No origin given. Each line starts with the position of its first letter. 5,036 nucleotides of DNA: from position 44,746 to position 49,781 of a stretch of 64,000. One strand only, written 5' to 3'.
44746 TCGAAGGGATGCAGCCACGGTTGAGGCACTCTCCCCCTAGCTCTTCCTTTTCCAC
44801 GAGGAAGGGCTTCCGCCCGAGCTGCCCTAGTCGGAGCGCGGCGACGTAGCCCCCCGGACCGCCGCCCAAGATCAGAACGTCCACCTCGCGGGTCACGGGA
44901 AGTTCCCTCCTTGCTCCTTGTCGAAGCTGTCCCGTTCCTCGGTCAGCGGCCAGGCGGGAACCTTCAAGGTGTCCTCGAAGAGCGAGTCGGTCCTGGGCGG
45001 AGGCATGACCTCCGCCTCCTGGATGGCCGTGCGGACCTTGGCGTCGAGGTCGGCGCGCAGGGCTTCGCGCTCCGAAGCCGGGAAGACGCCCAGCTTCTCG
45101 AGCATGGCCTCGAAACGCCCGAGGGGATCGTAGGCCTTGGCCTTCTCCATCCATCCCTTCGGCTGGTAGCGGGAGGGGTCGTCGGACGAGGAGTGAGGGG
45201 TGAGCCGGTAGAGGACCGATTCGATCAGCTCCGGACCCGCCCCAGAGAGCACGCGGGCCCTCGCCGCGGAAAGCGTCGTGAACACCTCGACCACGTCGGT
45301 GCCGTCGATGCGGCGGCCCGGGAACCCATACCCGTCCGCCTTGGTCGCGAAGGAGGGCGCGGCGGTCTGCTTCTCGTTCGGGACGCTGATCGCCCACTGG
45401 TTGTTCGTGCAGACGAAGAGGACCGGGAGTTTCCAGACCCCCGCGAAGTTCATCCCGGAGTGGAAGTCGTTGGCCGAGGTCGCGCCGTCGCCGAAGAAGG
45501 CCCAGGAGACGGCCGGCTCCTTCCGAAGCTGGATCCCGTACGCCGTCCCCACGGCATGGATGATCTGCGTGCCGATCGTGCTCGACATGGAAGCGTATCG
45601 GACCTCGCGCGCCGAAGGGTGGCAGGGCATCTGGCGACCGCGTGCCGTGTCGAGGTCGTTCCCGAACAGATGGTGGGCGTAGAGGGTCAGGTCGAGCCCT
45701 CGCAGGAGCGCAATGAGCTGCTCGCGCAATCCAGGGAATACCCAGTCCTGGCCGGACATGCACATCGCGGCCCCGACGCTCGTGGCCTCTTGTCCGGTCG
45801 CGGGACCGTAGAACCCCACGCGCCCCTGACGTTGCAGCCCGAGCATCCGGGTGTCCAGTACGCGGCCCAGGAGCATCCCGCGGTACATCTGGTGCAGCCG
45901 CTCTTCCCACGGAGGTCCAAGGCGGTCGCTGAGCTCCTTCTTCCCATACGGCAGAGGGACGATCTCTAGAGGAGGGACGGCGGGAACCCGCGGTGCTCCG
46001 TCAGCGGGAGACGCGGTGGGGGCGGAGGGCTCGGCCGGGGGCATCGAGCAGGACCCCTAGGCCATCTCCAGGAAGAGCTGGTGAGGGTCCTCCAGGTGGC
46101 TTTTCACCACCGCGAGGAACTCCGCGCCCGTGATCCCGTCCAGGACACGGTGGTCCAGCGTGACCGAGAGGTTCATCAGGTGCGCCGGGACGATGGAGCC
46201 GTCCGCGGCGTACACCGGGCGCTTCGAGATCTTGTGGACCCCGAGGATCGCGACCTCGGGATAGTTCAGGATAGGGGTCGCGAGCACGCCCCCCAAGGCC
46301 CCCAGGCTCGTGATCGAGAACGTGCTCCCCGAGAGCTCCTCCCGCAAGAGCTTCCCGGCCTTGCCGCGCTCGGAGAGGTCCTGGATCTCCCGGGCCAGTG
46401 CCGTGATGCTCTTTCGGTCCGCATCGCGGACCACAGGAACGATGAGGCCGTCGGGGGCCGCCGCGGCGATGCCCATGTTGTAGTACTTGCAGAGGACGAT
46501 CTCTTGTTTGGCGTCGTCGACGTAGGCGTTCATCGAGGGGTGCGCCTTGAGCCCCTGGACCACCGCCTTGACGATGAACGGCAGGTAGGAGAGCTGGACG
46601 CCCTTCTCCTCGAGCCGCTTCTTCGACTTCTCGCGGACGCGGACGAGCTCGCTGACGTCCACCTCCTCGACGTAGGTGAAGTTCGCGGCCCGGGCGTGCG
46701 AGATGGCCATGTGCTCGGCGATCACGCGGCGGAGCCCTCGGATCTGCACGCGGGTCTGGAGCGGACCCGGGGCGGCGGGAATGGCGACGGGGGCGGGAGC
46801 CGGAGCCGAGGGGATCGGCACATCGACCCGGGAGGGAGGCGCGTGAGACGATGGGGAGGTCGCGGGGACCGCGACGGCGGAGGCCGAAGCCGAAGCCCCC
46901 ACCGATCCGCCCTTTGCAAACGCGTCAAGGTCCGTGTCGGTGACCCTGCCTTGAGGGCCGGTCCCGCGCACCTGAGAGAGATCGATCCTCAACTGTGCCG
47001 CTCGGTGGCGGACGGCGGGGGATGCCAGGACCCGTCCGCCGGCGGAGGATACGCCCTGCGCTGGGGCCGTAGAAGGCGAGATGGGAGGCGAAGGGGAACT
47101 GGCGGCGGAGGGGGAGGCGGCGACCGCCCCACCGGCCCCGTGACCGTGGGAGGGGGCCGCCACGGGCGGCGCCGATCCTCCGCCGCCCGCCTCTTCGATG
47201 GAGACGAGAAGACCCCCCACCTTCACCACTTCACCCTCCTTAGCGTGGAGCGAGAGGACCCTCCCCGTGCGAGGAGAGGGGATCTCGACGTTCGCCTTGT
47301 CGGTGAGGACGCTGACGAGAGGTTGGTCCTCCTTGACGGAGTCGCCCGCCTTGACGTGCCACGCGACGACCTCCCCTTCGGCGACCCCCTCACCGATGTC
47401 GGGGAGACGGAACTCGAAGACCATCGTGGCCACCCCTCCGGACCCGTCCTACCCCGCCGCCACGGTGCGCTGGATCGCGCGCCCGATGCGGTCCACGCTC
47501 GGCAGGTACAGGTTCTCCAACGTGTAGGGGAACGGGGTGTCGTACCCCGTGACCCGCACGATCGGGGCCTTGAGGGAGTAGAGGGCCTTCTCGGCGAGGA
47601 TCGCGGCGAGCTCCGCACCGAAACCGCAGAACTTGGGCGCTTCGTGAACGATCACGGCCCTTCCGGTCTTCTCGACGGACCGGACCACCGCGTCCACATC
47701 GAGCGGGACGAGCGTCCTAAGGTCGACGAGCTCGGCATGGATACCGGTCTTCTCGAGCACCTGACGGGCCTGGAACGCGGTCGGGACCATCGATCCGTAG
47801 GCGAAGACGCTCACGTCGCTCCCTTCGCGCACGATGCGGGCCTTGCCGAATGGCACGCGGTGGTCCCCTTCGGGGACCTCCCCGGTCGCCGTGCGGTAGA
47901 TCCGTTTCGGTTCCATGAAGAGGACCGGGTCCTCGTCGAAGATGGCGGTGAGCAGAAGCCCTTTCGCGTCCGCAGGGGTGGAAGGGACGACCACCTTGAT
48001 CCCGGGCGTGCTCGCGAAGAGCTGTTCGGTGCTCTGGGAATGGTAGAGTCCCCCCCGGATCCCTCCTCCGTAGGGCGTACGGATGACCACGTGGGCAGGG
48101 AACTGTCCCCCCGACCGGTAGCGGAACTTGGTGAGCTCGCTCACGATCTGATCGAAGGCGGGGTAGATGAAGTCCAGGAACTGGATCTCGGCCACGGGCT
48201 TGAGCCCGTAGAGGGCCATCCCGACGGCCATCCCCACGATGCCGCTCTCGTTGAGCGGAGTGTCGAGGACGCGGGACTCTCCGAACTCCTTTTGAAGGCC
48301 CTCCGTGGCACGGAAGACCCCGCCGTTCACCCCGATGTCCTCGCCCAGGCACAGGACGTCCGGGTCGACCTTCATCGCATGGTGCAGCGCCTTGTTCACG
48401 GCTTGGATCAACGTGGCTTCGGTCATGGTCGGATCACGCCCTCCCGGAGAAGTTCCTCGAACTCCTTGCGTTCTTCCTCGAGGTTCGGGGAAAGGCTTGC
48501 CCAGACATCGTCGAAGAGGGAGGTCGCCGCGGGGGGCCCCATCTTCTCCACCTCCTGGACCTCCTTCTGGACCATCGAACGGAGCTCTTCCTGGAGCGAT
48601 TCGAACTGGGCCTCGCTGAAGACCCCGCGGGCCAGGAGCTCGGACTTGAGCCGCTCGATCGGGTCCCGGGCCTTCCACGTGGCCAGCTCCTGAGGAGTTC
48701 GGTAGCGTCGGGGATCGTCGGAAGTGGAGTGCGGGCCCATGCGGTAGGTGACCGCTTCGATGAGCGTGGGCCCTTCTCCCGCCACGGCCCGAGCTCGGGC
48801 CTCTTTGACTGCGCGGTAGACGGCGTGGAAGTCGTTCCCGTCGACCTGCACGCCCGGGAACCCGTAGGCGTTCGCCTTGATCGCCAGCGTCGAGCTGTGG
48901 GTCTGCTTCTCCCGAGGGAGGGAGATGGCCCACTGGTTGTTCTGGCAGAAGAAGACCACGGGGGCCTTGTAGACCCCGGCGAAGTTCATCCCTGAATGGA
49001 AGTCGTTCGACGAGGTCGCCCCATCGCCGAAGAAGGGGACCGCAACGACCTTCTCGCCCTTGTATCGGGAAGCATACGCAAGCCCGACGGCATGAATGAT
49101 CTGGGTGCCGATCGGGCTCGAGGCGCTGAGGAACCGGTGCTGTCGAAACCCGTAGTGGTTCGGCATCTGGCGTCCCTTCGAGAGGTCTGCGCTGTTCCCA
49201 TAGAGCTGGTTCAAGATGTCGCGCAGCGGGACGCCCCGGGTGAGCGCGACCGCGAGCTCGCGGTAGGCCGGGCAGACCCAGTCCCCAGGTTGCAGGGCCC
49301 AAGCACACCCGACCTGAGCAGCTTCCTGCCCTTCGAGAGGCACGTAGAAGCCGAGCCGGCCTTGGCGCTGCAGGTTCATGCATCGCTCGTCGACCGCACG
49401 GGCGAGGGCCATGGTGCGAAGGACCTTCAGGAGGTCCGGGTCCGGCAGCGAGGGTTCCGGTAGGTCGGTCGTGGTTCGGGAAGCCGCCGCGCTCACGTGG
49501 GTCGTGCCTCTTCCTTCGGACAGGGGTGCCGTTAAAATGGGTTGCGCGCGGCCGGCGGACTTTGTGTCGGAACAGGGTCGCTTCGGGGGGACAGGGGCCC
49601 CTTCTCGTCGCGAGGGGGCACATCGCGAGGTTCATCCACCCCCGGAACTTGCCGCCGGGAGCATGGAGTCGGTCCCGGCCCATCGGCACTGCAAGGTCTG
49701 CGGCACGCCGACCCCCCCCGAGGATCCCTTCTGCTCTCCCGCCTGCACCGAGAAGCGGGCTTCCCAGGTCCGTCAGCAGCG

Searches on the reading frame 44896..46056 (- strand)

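Call 62: search_protein_families(library=pfam, proteins=[window:44896-46056:-], max_evalue=0.0001)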
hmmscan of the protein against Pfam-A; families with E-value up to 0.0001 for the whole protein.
window:44896-46056:- (387 aa): 1 family
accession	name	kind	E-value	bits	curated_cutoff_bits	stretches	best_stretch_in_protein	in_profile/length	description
PF00676.26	E1_dh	-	5.6e-77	259.1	22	1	59-354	2-297/300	Dehydrogenase E1 component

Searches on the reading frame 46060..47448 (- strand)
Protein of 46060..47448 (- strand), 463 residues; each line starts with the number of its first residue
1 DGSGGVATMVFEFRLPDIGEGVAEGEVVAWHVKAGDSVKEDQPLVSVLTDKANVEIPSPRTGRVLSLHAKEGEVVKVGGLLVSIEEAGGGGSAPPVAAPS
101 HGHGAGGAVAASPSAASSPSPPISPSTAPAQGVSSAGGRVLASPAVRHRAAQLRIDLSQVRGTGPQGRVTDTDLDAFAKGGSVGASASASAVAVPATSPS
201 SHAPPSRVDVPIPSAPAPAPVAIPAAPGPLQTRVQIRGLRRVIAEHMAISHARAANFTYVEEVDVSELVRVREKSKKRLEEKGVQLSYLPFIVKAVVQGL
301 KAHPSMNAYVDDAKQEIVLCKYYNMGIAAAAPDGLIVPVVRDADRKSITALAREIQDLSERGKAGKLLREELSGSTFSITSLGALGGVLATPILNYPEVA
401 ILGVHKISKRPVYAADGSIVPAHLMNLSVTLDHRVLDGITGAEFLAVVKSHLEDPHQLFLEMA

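Call 62: search_protein_families(library=pfam, proteins=[window:46060-47448:-], max_evalue=0.0001)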
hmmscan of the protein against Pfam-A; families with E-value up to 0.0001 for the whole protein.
window:46060-47448:- (463 aa): 4 families
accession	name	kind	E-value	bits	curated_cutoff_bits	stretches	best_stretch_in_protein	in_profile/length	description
PF00198.28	2-oxoacid_dh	-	5.7e-83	278.3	23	1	231-460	4-232/232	2-oxoacid dehydrogenases acyltransferase (catalytic domain)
PF00364.28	Biotin_lipoyl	-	4.4e-22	78.1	22.1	1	12-84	2-73/73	Biotin-requiring enzyme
PF02817.22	E3_binding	-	5.6e-13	49.3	23.7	1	140-174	1-35/36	e3 binding domain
PF13533.13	Biotin_lipoyl_2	-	1.2e-06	28.6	29.8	0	25-45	9-29/32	Biotin-lipoyl like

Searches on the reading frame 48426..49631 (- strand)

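Call 62: search_protein_families(library=pfam, proteins=[window:48426-49631:-], max_evalue=0.0001)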
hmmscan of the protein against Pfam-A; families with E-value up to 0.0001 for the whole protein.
window:48426-49631:- (402 aa): 1 family
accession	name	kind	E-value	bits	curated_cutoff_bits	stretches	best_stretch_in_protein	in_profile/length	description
PF00676.26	E1_dh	-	5.1e-99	331.5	22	1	72-367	2-297/300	Dehydrogenase E1 component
